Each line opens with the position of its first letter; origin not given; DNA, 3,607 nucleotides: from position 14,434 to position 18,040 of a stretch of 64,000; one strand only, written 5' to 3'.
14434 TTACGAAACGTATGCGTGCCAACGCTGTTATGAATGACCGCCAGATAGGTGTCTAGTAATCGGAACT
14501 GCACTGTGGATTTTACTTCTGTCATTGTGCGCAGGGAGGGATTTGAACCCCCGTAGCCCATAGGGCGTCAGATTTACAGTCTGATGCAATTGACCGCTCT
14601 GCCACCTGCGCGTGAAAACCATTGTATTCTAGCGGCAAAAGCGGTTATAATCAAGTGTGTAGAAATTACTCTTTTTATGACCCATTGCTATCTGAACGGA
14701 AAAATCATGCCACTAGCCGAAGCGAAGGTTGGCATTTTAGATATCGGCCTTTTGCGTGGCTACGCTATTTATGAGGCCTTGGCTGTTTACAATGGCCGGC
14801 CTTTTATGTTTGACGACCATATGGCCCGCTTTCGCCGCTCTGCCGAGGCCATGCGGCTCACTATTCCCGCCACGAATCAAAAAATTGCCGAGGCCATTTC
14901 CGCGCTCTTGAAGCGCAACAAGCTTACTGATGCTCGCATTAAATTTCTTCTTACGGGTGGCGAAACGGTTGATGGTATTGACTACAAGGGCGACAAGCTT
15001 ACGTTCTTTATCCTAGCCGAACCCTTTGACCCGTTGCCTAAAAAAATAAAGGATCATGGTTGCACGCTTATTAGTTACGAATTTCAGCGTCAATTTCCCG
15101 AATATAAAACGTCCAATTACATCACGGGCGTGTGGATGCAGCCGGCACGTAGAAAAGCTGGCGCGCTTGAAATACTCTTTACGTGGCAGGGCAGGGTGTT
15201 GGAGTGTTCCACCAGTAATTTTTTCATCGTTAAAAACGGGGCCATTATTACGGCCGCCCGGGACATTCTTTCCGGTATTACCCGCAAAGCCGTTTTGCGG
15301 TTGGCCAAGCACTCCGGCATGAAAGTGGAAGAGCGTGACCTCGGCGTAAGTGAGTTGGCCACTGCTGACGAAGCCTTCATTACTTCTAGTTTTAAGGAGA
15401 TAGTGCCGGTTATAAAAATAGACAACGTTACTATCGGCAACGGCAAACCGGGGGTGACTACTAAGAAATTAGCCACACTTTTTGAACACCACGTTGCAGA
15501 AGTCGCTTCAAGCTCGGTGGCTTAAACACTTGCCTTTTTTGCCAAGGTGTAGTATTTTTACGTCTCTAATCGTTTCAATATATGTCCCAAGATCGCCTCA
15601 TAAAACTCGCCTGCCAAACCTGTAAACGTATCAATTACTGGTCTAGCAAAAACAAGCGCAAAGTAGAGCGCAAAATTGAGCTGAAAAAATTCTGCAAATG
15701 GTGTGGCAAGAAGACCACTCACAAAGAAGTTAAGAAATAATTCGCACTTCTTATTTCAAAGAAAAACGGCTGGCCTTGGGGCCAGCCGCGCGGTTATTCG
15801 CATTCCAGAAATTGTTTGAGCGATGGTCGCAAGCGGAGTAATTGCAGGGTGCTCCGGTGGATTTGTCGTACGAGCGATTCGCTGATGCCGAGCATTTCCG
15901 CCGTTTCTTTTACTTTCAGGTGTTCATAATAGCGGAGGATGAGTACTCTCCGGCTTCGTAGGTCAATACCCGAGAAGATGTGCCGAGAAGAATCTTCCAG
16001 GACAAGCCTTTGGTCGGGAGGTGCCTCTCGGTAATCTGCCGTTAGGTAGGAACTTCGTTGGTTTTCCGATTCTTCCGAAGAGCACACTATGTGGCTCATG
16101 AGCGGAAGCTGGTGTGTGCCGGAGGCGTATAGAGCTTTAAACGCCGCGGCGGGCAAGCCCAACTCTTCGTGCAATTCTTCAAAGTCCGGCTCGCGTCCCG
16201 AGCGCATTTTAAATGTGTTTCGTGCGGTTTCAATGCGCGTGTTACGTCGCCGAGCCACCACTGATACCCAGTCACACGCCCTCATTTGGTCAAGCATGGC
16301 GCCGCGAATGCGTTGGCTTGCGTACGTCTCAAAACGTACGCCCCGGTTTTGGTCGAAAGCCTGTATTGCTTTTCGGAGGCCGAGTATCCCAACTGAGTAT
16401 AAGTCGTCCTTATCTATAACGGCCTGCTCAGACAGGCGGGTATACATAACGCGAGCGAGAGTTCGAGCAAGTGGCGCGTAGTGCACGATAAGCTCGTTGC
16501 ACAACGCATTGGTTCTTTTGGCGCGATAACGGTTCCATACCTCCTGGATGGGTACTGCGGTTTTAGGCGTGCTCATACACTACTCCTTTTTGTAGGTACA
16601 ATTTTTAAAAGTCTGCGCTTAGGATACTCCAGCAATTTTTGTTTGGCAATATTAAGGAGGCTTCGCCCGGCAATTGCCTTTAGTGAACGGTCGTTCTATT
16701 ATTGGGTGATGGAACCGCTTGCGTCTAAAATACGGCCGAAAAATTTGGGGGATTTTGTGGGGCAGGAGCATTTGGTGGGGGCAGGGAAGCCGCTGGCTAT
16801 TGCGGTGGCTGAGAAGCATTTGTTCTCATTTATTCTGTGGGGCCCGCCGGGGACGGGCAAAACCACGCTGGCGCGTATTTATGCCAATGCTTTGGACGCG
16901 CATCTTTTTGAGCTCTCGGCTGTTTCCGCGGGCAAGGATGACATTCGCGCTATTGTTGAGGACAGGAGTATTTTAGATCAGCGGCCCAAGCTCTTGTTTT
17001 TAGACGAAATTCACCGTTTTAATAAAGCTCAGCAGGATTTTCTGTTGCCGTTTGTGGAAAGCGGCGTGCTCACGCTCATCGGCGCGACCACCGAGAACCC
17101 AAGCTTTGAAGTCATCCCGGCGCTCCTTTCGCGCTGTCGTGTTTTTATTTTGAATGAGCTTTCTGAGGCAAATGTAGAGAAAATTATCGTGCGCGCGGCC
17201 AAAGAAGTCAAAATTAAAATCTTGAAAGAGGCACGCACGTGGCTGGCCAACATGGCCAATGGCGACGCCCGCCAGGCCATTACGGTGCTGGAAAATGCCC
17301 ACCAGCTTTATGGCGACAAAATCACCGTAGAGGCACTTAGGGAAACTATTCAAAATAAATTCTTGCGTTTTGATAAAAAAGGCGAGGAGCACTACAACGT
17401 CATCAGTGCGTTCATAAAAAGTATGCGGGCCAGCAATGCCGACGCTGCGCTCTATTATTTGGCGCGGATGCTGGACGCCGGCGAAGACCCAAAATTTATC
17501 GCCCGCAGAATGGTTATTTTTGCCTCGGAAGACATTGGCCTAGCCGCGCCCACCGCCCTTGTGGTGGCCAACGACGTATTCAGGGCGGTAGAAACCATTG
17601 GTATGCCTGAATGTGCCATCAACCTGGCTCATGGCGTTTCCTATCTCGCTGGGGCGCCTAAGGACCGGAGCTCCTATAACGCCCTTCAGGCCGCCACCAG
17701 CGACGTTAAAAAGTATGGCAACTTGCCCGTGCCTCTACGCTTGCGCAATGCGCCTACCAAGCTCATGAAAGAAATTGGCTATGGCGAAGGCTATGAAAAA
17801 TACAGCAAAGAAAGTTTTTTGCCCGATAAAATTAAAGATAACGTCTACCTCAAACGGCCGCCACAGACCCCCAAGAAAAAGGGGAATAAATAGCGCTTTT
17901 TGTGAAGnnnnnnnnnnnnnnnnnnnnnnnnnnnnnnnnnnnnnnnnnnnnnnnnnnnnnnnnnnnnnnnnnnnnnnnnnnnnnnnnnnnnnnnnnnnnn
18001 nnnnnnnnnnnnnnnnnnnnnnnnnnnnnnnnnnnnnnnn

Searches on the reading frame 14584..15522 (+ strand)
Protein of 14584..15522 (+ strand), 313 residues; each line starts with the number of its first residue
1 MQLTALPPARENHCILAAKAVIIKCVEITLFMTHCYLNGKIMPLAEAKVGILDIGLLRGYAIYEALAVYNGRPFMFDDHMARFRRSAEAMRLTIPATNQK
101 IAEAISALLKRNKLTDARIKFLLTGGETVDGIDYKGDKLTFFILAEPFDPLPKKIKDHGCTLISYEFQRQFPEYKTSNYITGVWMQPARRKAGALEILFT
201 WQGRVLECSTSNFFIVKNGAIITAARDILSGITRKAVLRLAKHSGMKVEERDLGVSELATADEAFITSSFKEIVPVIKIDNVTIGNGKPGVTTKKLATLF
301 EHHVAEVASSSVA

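Call 67: search_protein_families(library=pfam, proteins=[window:14584-15522:+], max_evalue=0.0001)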
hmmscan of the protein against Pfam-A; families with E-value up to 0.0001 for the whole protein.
window:14584-15522:+ (313 aa): 1 family
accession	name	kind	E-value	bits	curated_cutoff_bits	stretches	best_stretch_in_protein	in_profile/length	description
PF01063.24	Aminotran_4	-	7.7e-50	170.2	28.5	1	62-279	2-223/223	Amino-transferase class IV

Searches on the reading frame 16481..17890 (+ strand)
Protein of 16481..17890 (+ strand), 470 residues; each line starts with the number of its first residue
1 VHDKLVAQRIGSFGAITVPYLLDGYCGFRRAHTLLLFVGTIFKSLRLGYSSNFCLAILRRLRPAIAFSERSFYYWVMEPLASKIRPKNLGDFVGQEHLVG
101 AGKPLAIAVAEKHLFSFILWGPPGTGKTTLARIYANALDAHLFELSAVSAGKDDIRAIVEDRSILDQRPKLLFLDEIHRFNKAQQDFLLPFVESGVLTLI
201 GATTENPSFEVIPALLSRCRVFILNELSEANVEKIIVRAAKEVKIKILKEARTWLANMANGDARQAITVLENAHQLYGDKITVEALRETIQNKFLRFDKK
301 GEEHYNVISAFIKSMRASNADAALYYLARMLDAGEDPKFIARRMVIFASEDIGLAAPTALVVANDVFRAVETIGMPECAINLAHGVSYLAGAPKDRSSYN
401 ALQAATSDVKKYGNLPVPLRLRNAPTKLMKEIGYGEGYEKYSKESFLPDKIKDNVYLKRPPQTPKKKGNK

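Call 67: search_protein_families(library=pfam, proteins=[window:16481-17890:+], max_evalue=0.0001)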
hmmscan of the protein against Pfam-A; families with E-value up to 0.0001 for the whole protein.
window:16481-17890:+ (470 aa): 9 families
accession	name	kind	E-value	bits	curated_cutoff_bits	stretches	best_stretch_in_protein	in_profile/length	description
PF12002.13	MgsA_C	-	1e-51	175.6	27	1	318-459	2-150/167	MgsA AAA+ ATPase C terminal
PF16193.11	AAA_assoc_2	-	7.3e-24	84.3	34.3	1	243-316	3-81/81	AAA C-terminal domain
PF00004.35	AAA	-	2.9e-17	63.8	21.2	1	118-224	2-128/131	ATPase family associated with various cellular activities (AAA)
PF05496.18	RuvB_N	-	1.1e-14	54.9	27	1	84-200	1-116/159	Holliday junction DNA helicase RuvB P-loop domain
PF07728.20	AAA_5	-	1.3e-07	32.1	22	1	117-204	2-102/139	AAA domain (dynein-related subfamily)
PF01078.27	Mg_chelatase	-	3.7e-06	26.9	20.3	0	91-137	4-45/207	Magnesium chelatase, subunit ChlI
PF13401.12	AAA_22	-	6.4e-06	26.9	27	0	118-143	9-37/130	AAA domain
PF13191.12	AAA_16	-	1.9e-05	25.7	32.6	0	116-141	26-51/167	AAA ATPase domain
PF13173.12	AAA_14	-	9.3e-05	22.9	27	0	118-185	6-79/129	AAA domain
